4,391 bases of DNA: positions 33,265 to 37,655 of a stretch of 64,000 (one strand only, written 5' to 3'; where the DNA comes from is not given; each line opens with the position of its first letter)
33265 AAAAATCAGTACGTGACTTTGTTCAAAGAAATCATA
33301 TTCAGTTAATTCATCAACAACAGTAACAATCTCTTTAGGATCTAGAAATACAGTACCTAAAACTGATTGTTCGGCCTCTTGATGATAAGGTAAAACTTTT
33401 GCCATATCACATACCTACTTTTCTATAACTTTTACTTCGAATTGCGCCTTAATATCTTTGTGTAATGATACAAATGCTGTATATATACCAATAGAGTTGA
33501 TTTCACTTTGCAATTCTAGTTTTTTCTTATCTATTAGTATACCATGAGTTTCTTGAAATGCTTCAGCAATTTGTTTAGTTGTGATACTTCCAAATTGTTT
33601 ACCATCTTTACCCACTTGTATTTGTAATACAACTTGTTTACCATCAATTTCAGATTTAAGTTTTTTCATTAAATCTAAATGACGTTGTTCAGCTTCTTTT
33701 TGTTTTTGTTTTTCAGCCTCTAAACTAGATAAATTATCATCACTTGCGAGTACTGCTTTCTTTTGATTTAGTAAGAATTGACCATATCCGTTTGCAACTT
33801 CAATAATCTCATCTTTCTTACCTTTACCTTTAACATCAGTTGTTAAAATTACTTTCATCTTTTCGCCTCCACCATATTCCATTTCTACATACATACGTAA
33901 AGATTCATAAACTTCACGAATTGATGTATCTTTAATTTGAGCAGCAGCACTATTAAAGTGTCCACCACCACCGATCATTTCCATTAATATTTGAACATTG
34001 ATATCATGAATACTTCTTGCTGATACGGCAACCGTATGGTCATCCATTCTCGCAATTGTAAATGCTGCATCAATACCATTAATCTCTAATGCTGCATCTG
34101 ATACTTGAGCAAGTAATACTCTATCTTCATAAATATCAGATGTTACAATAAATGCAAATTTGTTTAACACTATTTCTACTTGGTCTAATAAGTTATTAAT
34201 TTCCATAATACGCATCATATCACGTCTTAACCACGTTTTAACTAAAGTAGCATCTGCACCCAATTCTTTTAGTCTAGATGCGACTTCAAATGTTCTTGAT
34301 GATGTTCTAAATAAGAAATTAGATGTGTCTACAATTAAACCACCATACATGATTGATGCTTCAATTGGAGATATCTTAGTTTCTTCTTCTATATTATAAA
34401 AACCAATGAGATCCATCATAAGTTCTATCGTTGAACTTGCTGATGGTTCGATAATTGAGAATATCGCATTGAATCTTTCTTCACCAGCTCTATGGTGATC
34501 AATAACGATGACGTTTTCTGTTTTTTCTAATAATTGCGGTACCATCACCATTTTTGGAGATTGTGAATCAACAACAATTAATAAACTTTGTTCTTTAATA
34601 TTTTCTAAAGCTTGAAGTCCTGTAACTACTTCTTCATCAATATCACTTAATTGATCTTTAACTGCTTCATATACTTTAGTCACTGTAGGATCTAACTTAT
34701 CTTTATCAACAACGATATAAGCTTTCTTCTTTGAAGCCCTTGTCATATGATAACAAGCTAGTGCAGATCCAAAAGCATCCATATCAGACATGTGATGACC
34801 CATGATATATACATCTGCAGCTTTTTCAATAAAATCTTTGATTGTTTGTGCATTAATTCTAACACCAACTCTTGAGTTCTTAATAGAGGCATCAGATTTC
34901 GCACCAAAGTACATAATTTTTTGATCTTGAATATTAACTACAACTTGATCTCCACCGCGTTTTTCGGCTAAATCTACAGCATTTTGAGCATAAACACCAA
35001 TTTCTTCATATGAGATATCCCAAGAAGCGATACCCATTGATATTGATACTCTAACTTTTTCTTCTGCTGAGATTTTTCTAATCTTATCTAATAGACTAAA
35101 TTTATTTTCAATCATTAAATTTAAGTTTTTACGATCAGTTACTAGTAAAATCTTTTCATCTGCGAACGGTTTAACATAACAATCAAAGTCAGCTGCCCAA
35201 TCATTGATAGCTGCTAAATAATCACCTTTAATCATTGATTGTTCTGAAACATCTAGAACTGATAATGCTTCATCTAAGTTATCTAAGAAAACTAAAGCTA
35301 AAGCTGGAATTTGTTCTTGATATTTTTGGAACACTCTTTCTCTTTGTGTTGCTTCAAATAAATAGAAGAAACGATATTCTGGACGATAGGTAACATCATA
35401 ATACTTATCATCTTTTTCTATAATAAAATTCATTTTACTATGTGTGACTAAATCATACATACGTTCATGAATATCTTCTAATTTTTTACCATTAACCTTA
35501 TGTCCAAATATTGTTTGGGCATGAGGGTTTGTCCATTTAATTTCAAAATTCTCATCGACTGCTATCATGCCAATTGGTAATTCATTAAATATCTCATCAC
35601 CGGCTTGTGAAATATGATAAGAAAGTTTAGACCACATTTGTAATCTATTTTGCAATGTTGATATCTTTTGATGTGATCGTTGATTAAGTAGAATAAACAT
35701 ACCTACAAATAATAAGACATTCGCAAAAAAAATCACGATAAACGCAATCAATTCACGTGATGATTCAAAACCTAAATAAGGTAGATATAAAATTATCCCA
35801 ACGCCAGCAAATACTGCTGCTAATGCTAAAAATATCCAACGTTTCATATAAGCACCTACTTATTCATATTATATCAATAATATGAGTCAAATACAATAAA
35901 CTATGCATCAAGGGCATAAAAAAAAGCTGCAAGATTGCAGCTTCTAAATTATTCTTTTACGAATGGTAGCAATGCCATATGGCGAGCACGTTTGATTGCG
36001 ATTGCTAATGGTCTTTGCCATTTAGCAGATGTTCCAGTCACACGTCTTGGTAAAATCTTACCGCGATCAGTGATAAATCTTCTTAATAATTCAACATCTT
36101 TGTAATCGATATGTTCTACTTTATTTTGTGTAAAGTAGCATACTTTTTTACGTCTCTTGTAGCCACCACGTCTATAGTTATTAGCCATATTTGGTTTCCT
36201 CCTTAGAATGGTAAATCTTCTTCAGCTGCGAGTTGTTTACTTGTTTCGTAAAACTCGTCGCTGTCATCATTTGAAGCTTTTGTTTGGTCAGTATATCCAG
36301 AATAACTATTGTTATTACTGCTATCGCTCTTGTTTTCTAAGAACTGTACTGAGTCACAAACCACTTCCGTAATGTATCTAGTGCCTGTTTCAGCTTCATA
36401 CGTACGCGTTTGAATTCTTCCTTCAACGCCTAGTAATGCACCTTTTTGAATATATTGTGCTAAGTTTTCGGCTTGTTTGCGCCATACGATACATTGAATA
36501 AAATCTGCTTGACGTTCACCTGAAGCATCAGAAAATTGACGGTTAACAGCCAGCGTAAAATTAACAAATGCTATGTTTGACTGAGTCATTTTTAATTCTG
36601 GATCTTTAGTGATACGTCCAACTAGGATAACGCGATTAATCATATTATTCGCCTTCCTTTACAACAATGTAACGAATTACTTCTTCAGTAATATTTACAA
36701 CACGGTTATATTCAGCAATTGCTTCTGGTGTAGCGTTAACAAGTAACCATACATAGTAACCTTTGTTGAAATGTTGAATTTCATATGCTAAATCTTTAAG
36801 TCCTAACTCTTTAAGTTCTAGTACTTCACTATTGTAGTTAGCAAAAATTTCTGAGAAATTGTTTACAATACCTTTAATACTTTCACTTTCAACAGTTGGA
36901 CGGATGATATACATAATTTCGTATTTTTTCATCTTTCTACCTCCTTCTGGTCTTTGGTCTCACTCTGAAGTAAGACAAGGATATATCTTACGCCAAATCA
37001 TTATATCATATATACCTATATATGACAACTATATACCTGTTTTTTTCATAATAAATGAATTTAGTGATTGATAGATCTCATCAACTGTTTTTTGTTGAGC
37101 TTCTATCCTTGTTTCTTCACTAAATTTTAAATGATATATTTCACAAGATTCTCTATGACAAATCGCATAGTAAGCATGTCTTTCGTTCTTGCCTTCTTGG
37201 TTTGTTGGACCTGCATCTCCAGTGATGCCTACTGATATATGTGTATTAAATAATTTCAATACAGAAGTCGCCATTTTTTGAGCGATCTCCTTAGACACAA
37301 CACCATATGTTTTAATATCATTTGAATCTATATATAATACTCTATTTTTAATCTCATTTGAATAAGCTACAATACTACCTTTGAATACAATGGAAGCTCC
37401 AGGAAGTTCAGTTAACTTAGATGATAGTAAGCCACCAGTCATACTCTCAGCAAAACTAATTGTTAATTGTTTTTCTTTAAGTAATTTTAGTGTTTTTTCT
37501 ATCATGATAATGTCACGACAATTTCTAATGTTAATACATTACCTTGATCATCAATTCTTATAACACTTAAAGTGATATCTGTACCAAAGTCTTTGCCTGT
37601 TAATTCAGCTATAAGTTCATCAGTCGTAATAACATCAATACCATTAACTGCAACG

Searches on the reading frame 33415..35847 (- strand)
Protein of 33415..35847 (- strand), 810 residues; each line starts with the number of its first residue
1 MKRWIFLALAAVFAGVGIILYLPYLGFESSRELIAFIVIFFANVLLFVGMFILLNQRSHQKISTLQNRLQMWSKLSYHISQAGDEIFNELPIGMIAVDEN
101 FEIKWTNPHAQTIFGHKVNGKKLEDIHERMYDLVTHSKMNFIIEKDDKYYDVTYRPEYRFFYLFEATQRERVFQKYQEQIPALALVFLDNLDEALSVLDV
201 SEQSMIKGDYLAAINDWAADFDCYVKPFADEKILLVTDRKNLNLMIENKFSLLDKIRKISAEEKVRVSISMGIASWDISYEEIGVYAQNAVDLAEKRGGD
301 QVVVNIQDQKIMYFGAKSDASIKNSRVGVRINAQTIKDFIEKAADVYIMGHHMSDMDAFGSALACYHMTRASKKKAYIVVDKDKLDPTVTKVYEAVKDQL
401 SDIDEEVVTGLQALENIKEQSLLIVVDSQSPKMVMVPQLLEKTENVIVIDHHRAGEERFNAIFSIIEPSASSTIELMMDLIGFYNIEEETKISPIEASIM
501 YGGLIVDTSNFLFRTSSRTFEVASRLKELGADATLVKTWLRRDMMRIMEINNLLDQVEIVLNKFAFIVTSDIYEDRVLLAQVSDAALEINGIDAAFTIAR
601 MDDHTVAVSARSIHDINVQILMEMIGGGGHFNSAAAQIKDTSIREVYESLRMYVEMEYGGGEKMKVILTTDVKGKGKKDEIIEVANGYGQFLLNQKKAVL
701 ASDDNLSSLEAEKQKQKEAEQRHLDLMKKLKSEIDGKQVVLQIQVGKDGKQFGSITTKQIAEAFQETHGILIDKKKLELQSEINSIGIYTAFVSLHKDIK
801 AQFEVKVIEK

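Call 66: search_protein_families(library=pfam, proteins=[window:33415-35847:-], max_evalue=0.0001)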
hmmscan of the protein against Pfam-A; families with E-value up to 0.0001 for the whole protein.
window:33415-35847:- (810 aa): 7 families
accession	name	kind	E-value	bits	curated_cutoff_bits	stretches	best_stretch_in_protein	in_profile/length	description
PF24898.2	GGDEF_GdpP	-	1.5e-25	90.3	30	1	186-310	1-124/126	Cyclic-di-AMP phosphodiesterase GdpP-like, GGDEF domain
PF03948.19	Ribosomal_L9_C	-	7.5e-22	78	23.2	1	727-808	3-85/86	Ribosomal protein L9, C-terminal domain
PF01368.27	DHH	-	2.2e-21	76.8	28.1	1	346-503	2-124/125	DHH family, N-terminal domain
PF21370.4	PAS_GdpP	-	5.8e-17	62.3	27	1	79-165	1-89/90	Cyclic-di-AMP phosphodiesterase GdpP-like, PAS domain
PF01281.25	Ribosomal_L9_N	-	7.3e-15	54.7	20.7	1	664-708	1-46/47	Ribosomal protein L9, N-terminal domain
PF02272.25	DHHA1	-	2.5e-11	44.4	25.9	1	572-653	11-99/102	DHHA1 domain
PF13188.13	PAS_8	-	7.3e-05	23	21.8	0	86-131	6-51/65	PAS domain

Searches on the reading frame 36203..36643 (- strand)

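Call 66: search_protein_families(library=pfam, proteins=[window:36203-36643:-], max_evalue=0.0001)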
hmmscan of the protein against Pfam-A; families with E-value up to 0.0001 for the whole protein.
window:36203-36643:- (146 aa): 2 families
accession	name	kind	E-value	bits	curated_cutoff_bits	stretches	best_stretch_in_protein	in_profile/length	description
PF00436.31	SSB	-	2.6e-35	121.1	26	1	2-102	1-104/104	Single-strand binding protein family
PF01336.31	tRNA_anti-codon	-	3e-05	24.3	27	1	48-96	28-69/75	OB-fold nucleic acid binding domain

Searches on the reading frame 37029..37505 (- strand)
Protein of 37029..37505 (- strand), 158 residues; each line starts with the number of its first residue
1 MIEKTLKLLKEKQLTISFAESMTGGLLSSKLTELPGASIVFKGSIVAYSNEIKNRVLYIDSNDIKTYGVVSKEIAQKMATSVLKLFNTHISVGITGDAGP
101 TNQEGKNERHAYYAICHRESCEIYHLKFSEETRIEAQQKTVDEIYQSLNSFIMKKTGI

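Call 66: search_protein_families(library=pfam, proteins=[window:37029-37505:-], max_evalue=0.0001)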
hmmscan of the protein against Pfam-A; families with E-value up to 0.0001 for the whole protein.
window:37029-37505:- (158 aa): 1 family
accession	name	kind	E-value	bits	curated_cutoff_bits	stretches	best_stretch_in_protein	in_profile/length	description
PF02464.23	CinA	-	4.1e-41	140.6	23.5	1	3-150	6-153/155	Competence-damaged protein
